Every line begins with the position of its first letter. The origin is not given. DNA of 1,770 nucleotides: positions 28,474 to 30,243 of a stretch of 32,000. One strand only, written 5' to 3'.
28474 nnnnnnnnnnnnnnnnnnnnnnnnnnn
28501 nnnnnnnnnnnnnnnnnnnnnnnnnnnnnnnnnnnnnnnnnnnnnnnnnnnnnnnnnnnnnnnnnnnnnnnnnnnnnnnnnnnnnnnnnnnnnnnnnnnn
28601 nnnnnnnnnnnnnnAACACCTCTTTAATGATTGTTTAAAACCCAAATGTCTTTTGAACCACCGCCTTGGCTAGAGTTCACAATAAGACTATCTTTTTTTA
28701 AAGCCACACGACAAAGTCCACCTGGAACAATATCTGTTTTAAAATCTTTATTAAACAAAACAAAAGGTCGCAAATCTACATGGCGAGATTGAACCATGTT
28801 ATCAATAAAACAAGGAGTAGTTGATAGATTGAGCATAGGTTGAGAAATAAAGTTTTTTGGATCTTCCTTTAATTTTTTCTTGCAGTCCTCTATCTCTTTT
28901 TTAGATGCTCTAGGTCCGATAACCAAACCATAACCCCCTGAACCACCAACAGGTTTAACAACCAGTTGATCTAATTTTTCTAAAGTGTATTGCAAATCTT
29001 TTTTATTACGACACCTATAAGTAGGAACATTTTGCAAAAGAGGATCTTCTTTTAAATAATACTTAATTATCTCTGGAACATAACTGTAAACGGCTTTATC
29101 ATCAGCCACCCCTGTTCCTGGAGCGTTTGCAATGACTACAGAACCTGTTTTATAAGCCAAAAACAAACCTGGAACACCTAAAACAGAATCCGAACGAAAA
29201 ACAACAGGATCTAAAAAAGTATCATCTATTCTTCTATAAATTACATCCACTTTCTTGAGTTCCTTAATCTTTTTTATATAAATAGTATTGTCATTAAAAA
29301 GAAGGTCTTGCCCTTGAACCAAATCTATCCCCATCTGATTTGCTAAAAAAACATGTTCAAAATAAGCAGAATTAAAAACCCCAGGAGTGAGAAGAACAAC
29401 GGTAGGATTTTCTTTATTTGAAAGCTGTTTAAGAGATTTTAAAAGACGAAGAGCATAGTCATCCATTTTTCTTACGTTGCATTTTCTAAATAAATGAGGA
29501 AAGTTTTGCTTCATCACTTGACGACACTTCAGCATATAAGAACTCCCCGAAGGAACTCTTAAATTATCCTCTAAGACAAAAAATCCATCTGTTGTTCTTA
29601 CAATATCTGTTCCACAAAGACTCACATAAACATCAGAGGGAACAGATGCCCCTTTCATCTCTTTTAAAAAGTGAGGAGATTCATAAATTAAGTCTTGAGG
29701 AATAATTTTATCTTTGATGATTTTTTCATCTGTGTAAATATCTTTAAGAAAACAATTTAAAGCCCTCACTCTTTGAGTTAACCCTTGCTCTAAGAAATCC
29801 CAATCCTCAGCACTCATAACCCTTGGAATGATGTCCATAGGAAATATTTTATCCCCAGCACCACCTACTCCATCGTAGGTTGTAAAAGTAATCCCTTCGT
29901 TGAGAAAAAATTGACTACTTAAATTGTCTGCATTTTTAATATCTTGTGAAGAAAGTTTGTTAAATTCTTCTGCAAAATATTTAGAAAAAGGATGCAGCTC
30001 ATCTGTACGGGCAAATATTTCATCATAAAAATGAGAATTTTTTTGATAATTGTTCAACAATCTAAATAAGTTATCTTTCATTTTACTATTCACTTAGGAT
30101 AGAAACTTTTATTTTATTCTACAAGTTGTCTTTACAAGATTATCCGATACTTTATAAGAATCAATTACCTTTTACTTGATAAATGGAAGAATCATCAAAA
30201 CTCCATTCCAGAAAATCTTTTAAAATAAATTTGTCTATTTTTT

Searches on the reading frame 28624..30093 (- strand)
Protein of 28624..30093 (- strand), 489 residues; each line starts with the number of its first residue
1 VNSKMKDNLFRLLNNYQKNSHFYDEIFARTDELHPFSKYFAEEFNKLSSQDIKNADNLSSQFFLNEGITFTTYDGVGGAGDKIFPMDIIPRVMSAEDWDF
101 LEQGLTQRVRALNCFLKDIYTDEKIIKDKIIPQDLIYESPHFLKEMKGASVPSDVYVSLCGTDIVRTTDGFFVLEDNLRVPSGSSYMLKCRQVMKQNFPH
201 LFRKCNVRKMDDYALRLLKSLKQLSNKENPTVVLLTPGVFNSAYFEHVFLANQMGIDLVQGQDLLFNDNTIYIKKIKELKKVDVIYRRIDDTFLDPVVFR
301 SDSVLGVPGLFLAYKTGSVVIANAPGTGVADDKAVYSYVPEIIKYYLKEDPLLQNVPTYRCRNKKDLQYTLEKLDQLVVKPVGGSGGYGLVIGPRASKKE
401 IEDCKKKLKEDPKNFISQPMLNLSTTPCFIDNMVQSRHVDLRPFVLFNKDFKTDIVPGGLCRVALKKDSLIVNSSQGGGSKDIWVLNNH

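Call 35: search_protein_families(library=pfam, proteins=[window:28624-30093:-], max_evalue=0.001)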
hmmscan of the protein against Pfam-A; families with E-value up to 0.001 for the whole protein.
window:28624-30093:- (489 aa): 2 families
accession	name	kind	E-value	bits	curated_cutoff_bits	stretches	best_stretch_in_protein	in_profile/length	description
PF14403.11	CP_ATPgrasp_2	-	8.4e-156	519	32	1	90-464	1-374/374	Circularly permuted ATP-grasp type 2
PF04174.18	CP_ATPgrasp_1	-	5e-140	466.6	23.1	1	90-418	1-332/332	A circularly permuted ATPgrasp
